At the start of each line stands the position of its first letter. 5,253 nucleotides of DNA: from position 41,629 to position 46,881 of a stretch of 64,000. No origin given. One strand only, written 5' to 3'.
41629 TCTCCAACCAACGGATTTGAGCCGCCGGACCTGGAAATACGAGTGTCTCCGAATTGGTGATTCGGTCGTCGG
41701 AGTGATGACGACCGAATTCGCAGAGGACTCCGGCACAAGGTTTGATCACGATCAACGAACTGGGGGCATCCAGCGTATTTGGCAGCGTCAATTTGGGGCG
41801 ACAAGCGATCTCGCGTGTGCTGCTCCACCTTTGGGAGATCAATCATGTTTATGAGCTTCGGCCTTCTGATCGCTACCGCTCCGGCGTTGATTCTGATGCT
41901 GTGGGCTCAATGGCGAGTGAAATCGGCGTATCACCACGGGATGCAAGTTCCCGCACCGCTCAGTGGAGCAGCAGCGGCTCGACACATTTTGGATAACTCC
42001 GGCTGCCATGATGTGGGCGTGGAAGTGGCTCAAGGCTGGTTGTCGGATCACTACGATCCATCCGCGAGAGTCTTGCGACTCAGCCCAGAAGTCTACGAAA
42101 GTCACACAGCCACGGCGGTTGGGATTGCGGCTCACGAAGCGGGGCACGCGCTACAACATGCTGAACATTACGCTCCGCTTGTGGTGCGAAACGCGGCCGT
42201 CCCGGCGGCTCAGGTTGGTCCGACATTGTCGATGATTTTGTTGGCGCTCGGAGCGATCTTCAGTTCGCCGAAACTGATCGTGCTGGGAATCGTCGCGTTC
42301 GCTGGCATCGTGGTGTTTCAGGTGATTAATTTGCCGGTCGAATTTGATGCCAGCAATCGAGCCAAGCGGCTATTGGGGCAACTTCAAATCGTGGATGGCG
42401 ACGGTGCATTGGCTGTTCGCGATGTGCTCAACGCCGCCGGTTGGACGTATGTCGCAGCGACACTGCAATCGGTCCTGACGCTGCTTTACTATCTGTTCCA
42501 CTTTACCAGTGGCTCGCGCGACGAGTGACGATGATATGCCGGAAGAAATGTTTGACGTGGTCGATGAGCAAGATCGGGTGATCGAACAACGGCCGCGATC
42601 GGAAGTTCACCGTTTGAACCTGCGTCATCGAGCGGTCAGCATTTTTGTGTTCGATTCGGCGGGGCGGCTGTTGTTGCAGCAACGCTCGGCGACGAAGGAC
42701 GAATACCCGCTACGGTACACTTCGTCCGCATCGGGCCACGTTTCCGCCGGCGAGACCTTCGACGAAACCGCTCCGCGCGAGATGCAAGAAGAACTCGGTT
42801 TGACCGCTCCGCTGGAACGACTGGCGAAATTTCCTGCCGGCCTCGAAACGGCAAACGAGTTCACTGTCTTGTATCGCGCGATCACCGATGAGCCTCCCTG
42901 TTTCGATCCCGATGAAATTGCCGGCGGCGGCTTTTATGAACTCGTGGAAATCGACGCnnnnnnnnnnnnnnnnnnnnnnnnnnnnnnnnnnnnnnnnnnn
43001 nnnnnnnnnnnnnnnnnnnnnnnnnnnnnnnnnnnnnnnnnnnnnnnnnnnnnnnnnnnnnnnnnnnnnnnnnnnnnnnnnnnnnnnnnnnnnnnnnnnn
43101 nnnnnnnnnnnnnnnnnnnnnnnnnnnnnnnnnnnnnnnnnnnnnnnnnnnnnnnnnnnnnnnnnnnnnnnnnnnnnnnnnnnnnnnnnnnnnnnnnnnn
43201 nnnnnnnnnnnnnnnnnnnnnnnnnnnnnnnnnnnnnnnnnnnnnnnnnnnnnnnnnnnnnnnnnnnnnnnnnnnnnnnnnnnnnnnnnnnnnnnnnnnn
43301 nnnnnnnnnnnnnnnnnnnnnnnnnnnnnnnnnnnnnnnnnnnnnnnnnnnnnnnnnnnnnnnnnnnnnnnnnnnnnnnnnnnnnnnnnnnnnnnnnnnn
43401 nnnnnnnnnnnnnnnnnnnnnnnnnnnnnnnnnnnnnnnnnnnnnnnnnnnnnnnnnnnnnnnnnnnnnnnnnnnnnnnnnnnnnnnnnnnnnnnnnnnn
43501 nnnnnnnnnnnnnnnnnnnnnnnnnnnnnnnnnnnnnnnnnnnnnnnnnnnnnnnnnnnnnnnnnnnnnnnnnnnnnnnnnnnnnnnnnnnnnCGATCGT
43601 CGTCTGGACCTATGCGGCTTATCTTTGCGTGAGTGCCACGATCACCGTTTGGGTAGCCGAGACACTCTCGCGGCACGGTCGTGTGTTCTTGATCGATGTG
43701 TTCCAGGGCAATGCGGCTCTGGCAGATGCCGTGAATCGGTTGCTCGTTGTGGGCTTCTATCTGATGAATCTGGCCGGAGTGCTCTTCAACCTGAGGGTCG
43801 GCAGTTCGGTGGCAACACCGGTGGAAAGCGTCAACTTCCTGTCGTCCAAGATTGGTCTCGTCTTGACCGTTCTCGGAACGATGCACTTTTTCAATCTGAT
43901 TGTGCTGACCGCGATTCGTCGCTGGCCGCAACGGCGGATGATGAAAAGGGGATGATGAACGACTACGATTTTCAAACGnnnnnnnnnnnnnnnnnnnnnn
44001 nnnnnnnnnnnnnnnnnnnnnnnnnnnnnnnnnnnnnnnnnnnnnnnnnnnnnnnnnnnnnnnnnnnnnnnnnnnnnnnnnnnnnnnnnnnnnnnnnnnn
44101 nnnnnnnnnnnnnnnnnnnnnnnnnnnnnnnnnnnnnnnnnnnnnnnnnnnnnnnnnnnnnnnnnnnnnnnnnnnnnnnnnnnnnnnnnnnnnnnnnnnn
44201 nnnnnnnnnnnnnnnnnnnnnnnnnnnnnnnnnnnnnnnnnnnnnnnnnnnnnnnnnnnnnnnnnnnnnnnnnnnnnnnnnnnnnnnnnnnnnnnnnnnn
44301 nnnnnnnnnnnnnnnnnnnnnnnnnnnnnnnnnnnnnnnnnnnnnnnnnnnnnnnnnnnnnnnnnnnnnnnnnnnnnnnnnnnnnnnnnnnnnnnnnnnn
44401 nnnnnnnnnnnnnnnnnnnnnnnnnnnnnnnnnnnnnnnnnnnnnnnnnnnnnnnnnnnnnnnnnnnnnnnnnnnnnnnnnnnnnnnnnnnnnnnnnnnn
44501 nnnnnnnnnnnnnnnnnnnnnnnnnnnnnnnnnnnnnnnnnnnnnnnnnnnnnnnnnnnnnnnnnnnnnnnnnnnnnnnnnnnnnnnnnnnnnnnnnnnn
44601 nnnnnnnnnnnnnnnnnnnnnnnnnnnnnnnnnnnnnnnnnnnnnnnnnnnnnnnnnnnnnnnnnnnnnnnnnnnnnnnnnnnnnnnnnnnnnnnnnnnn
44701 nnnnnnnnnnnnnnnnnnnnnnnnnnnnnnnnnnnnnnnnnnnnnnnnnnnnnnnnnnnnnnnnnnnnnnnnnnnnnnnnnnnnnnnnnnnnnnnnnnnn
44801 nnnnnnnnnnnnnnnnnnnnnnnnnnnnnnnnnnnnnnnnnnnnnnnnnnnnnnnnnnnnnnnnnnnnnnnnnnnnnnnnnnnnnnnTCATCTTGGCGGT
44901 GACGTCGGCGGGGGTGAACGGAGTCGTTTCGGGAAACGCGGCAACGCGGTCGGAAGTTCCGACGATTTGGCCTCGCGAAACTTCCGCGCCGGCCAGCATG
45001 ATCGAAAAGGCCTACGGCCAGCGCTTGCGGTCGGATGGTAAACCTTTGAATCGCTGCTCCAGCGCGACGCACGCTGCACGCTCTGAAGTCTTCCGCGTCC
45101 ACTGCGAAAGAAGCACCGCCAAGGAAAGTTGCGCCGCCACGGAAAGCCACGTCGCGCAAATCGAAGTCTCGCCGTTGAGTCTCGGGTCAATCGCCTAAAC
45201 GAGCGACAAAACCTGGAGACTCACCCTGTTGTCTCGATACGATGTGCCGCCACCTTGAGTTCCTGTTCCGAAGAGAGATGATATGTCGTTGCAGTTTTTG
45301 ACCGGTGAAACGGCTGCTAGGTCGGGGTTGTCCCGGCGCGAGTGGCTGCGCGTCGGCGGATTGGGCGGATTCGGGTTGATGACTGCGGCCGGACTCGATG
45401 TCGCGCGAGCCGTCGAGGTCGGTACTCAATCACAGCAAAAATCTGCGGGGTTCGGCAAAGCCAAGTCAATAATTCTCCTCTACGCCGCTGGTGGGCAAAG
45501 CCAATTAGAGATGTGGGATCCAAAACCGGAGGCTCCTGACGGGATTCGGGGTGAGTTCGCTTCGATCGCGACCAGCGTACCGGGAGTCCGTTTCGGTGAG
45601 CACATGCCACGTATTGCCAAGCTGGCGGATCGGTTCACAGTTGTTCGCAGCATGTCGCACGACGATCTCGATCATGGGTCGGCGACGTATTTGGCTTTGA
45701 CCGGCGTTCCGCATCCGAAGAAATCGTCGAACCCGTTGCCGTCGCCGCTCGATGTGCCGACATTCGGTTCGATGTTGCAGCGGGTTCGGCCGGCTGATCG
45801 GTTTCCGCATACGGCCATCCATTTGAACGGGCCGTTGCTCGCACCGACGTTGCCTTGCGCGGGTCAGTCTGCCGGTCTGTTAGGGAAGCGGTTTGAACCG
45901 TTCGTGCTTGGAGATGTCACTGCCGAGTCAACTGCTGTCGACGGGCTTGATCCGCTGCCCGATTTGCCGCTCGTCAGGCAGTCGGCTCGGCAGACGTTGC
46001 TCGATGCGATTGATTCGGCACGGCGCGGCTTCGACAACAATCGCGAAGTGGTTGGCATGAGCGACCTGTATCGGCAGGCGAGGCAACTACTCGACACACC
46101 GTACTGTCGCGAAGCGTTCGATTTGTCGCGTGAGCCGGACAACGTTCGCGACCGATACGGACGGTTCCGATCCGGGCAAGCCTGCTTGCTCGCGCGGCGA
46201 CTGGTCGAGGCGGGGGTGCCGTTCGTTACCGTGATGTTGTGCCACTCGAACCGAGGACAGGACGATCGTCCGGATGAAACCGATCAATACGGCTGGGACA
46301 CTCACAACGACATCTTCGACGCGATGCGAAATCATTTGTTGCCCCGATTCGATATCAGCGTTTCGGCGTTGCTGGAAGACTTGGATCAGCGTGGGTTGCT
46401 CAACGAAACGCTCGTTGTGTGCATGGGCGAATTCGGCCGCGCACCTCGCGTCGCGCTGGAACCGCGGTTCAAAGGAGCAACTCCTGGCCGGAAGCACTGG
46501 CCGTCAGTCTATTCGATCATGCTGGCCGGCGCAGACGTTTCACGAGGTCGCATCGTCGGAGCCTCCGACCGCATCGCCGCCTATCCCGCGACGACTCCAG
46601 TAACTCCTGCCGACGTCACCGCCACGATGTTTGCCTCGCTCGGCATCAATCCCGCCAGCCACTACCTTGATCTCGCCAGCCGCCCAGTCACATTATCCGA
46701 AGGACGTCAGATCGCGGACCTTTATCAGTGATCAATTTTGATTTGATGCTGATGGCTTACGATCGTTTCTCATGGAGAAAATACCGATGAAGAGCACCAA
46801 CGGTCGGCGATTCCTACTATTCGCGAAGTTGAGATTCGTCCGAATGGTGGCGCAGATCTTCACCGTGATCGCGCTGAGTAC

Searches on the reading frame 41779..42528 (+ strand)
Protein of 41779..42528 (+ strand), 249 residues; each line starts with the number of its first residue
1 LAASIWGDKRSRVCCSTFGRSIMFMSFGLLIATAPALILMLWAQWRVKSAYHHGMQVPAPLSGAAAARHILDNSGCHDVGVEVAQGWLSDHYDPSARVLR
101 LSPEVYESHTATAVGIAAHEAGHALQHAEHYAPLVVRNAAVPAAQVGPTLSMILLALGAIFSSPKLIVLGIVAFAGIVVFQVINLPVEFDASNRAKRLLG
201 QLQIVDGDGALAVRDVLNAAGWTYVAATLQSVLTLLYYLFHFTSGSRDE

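Call 57: search_protein_families(library=pfam, proteins=[window:41779-42528:+], max_evalue=0.00001)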
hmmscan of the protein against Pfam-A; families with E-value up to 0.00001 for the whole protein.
window:41779-42528:+ (249 aa): 1 family
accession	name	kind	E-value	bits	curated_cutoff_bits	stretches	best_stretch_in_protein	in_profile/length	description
PF04298.18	Zn_peptidase_2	-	1.1e-73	247.8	27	1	30-242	2-217/218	Putative neutral zinc metallopeptidase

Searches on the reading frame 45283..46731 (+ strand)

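Call 58: search_protein_families(library=pfam, proteins=[window:45283-46731:+], max_evalue=0.00001)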
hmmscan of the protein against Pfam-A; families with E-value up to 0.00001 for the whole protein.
window:45283-46731:+ (482 aa): 1 family
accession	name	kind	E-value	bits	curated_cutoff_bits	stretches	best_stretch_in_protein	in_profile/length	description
PF07394.17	DUF1501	-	4.2e-81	273.5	27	1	60-480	1-389/390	Protein of unknown function (DUF1501)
